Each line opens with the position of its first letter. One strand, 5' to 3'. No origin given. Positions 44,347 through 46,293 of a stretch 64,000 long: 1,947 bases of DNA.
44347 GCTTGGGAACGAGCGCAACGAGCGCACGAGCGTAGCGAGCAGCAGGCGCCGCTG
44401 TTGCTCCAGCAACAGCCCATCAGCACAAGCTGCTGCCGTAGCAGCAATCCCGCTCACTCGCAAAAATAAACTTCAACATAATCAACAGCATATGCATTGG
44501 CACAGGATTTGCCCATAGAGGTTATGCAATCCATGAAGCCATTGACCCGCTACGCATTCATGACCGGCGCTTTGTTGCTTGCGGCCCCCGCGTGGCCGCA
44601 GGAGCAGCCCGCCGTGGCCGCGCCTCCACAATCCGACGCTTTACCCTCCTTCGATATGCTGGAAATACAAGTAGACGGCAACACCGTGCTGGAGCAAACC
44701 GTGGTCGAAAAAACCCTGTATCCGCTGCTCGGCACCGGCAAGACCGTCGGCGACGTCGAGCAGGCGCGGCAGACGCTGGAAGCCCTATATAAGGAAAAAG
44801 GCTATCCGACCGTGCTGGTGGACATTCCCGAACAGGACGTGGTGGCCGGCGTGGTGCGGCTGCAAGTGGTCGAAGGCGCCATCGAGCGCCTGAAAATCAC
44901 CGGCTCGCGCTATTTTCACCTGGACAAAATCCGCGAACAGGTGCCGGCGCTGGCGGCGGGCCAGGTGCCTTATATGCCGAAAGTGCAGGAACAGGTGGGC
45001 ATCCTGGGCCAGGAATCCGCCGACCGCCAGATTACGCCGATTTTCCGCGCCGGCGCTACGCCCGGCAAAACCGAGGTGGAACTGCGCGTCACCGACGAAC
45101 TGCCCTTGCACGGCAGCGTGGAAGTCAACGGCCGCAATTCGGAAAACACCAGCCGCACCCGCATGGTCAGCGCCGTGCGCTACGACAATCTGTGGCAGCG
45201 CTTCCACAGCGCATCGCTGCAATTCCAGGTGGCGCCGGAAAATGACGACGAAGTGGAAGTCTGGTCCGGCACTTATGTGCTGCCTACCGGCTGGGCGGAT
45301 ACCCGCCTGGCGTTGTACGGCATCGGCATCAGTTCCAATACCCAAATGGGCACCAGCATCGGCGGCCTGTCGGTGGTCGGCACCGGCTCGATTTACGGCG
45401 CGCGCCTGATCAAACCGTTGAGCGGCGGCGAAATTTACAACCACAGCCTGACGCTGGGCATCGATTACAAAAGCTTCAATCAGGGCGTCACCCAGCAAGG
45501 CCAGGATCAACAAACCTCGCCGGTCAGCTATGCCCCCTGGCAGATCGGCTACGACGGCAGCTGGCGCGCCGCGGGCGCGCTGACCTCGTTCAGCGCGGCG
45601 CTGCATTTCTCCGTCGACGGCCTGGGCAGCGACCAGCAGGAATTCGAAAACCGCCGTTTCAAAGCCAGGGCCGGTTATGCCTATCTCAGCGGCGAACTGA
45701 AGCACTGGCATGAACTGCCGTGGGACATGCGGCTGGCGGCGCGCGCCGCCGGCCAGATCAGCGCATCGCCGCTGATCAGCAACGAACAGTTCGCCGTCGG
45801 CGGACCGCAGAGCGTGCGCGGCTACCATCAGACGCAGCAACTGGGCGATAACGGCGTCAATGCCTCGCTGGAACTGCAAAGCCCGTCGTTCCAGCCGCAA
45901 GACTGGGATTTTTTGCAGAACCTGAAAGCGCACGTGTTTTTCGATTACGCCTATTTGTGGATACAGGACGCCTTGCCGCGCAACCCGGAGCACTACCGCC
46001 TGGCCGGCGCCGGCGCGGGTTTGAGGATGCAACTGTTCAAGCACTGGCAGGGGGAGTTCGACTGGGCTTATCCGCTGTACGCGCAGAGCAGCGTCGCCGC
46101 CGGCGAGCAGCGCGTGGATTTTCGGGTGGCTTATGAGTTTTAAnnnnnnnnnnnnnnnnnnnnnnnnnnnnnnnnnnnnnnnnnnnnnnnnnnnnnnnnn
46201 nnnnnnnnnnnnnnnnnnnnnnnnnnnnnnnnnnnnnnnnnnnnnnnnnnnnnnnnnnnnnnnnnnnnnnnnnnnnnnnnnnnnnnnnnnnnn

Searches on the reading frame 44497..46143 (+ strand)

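Call 96: search_protein_families(library=ncbifam, proteins=[window:44497-46143:+], max_evalue=0.01)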
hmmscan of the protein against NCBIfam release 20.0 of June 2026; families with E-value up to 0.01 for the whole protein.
window:44497-46143:+ (548 aa): 4 families
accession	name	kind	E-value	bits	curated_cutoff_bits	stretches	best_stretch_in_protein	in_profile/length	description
NF058613.1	OMPAssmBamADein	equivalog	1.9e-07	29.4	1050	1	56-137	188-270/857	outer membrane protein assembly factor BamA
TIGR03303.1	OM_YaeT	equivalog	1.2e-06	27.2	297.15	1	368-531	558-726/741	outer membrane protein assembly factor BamA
TIGR00992.1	3a0901s03IAP75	subfamily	5.5e-05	21.6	1163.25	0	62-135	199-272/718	IAP75 family chloroplast envelope protein translocase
NF047779.1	Omp85_fam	subfamily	0.00011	21.8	200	1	432-524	317-407/423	Omp85 family outer membrane protein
